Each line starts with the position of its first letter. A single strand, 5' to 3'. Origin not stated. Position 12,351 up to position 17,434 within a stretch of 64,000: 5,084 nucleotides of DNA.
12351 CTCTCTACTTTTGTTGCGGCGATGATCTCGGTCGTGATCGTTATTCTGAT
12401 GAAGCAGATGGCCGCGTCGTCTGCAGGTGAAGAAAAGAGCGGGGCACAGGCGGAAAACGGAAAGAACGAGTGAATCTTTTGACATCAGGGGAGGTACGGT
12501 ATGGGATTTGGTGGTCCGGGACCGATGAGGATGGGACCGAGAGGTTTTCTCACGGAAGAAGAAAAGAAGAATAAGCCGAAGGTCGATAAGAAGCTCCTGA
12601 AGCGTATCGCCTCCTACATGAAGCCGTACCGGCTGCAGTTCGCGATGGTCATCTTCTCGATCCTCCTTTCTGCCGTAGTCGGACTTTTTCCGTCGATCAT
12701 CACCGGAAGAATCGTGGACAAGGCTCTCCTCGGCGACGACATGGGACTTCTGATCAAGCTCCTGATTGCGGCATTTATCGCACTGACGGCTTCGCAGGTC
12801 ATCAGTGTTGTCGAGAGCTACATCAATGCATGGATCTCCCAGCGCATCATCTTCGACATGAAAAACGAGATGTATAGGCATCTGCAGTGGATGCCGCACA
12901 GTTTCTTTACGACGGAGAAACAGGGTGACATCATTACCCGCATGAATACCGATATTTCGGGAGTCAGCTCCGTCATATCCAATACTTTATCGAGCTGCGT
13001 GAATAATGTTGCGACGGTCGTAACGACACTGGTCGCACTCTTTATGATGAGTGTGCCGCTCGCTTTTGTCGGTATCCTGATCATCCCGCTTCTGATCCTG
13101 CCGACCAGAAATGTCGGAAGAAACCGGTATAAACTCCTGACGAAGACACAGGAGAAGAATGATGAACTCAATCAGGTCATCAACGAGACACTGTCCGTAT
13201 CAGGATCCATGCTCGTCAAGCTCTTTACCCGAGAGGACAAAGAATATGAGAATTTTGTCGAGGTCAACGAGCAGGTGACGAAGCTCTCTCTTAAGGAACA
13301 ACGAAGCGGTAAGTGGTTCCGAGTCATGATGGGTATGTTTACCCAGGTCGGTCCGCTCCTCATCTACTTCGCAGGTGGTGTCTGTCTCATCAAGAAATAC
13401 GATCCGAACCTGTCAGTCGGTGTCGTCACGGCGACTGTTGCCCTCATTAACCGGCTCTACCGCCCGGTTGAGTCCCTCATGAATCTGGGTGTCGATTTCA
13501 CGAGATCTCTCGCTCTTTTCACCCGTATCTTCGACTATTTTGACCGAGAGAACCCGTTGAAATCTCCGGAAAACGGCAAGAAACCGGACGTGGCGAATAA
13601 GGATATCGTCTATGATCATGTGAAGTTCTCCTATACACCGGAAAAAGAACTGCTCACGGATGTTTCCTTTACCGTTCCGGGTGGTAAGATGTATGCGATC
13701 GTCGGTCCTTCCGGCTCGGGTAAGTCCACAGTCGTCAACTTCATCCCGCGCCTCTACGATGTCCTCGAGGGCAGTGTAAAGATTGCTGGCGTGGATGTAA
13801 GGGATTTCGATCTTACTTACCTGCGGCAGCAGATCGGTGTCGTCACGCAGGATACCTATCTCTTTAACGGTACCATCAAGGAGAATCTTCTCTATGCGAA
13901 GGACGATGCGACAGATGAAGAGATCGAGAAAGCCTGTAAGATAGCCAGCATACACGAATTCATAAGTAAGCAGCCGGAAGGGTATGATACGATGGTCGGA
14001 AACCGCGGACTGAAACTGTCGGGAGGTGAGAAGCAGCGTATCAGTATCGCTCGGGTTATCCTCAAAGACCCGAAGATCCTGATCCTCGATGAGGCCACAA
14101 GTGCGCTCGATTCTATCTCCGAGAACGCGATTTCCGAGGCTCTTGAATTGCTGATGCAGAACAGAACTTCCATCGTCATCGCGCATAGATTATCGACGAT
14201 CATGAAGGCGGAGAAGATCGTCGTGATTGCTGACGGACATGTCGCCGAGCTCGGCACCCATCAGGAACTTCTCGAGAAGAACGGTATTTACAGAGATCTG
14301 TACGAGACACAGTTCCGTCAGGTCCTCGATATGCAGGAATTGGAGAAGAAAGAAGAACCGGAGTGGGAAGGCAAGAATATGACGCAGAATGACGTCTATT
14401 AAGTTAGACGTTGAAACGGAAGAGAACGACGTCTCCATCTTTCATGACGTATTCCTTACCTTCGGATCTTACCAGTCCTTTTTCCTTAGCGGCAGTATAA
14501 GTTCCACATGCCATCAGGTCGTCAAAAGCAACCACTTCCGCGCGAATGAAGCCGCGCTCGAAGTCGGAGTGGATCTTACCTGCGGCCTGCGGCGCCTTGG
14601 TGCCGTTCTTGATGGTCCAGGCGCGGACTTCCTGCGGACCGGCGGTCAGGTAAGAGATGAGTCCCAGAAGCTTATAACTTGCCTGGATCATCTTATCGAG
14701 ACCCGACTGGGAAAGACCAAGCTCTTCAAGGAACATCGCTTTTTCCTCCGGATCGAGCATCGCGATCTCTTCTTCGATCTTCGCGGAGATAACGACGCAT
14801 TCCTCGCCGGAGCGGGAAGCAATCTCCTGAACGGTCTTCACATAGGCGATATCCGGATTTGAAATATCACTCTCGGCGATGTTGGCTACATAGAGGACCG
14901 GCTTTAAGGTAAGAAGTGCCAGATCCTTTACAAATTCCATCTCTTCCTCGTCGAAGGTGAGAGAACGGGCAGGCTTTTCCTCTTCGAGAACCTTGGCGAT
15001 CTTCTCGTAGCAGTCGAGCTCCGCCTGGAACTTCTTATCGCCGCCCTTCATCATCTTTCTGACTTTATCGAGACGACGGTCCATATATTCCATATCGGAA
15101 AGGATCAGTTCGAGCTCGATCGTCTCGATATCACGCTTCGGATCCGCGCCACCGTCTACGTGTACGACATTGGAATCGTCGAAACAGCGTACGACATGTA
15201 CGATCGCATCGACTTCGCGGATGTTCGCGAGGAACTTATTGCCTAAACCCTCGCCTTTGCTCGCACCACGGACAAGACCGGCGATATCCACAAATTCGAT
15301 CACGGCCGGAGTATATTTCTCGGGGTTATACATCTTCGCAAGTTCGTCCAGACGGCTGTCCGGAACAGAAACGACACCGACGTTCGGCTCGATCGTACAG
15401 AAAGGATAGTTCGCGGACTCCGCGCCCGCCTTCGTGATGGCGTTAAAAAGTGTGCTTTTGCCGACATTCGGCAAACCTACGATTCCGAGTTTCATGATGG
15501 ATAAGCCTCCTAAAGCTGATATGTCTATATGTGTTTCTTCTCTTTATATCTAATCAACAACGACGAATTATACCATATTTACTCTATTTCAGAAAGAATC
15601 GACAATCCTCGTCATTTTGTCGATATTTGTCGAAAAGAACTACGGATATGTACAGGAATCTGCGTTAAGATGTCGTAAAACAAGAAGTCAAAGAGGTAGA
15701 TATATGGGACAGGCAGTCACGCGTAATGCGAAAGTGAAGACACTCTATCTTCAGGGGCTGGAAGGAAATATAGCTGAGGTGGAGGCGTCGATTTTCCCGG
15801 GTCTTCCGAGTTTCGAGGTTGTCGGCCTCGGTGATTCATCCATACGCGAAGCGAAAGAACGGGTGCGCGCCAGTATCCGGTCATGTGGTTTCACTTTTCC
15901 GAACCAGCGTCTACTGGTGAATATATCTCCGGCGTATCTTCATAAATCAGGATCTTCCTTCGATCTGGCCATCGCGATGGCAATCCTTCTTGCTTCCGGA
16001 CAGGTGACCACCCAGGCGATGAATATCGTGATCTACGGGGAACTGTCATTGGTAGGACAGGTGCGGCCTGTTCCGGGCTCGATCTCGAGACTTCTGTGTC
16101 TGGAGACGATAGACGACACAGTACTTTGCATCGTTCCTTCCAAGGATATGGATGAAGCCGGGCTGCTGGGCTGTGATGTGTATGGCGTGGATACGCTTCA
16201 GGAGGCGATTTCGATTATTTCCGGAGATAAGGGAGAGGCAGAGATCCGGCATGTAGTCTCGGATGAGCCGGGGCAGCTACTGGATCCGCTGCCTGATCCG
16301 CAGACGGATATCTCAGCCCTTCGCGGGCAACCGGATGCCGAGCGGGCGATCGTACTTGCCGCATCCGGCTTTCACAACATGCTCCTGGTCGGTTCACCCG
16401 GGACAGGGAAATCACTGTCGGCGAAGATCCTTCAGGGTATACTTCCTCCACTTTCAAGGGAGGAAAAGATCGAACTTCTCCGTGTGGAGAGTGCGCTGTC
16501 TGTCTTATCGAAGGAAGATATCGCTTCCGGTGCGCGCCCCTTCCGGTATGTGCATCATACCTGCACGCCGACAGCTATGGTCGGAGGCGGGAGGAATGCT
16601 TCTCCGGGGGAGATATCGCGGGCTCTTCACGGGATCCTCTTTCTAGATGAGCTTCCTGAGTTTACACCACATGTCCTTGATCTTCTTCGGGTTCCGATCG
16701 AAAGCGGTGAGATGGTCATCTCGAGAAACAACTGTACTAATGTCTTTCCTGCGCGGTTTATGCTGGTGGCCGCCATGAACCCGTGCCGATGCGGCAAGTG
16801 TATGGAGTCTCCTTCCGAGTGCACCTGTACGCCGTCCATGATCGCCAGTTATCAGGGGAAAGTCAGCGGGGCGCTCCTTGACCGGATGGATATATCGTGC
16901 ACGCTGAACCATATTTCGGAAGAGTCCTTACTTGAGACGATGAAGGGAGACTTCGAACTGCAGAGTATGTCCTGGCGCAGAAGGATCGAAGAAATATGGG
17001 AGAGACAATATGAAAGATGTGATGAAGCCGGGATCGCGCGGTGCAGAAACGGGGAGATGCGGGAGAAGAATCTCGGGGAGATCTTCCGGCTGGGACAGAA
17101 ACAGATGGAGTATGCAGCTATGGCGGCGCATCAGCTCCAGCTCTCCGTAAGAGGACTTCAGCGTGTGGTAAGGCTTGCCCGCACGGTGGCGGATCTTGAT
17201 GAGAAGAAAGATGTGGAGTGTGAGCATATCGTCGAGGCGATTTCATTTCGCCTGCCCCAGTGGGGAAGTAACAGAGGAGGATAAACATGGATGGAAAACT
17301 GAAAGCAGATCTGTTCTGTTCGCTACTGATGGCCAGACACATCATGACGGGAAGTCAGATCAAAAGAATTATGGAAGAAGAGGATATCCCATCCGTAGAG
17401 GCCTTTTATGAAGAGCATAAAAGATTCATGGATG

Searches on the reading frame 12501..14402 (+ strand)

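Call 5: search_protein_families(library=pfam, proteins=[window:12501-14402:+], max_evalue=0.01)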
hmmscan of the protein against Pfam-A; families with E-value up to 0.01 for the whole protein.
window:12501-14402:+ (633 aa): 7 families
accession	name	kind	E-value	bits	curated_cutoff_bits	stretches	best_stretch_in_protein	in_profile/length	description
PF00664.28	ABC_membrane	-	1.1e-41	143.8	28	1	48-322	2-273/274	ABC transporter transmembrane region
PF00005.33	ABC_tran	-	9.6e-33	114.1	25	1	385-534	1-137/137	ABC transporter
PF02463.25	SMC_N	-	3.4e-09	36.9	40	1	478-577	135-212/220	RecF/RecN/SMC N terminal domain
PF13401.12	AAA_22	-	0.0022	18.7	27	0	396-500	6-65/130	AAA domain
PF13555.12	AAA_29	-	0.0025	17.9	27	1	394-412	22-39/61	P-loop containing region of AAA domain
PF09818.15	ABC_ATPase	-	0.0025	17.3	23.2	0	478-568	131-219/283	P-loop domain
PF03193.22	RsgA_GTPase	-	0.01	16.1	30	0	369-415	82-126/174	RsgA GTPase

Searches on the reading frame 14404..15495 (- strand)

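Call 5: search_protein_families(library=pfam, proteins=[window:14404-15495:-], max_evalue=0.01)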
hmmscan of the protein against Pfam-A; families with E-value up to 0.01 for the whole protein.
window:14404-15495:- (363 aa): 3 families
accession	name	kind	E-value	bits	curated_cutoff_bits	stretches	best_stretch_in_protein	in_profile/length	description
PF06071.19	YchF-GTPase_C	-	2.3e-39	133.8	27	1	279-362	1-84/84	Protein of unknown function (DUF933)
PF01926.29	MMR_HSR1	-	1.2e-22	80.5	21.9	1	3-105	2-85/113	50S ribosome-binding GTPase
PF02421.24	FeoB_N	-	8.7e-09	35.5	27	1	3-46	3-46/156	Ferrous iron transport protein B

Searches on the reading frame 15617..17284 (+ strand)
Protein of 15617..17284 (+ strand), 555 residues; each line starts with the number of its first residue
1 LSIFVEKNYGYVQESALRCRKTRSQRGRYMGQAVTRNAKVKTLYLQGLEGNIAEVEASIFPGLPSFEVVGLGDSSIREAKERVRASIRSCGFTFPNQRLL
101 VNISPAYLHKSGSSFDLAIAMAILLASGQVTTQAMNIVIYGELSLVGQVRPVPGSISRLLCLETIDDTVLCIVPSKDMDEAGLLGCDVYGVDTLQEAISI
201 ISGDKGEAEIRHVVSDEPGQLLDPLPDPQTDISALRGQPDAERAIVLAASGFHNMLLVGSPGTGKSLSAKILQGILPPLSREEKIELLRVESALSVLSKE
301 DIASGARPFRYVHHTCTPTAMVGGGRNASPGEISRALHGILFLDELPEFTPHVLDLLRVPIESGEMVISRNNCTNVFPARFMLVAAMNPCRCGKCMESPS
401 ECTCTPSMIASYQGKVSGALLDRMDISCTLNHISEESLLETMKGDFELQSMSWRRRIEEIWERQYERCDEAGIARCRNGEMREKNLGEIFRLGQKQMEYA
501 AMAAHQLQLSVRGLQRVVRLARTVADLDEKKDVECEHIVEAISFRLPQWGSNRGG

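Call 5: search_protein_families(library=pfam, proteins=[window:15617-17284:+], max_evalue=0.01)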
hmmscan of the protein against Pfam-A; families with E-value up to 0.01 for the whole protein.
window:15617-17284:+ (555 aa): 8 families
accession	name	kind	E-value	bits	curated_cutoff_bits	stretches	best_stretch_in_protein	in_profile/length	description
PF01078.27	Mg_chelatase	-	9.6e-76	254.2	20.3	1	231-436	1-205/207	Magnesium chelatase, subunit ChlI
PF13541.12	ChlI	-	2.9e-33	114.8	27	1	55-164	1-109/121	Subunit ChlI of Mg-chelatase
PF13335.12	Mg_chelatase_C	-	9.7e-22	77.8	26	1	449-545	3-94/94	Magnesium chelatase, subunit ChlI C-terminal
PF07728.20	AAA_5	-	2.7e-06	27.9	22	1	254-391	1-125/139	AAA domain (dynein-related subfamily)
PF05362.19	Lon_C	-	0.0003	20.9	21.1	1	40-163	30-159/205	Lon protease (S16) C-terminal proteolytic domain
PF00493.29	MCM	-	0.00048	19.7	23.3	0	331-431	115-205/224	MCM P-loop domain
PF00158.32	Sigma54_activat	-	0.00053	20.2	20.2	1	249-365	19-121/168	Sigma-54 interaction domain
PF00004.35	AAA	-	0.0085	17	21.2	0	255-346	1-66/131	ATPase family associated with various cellular activities (AAA)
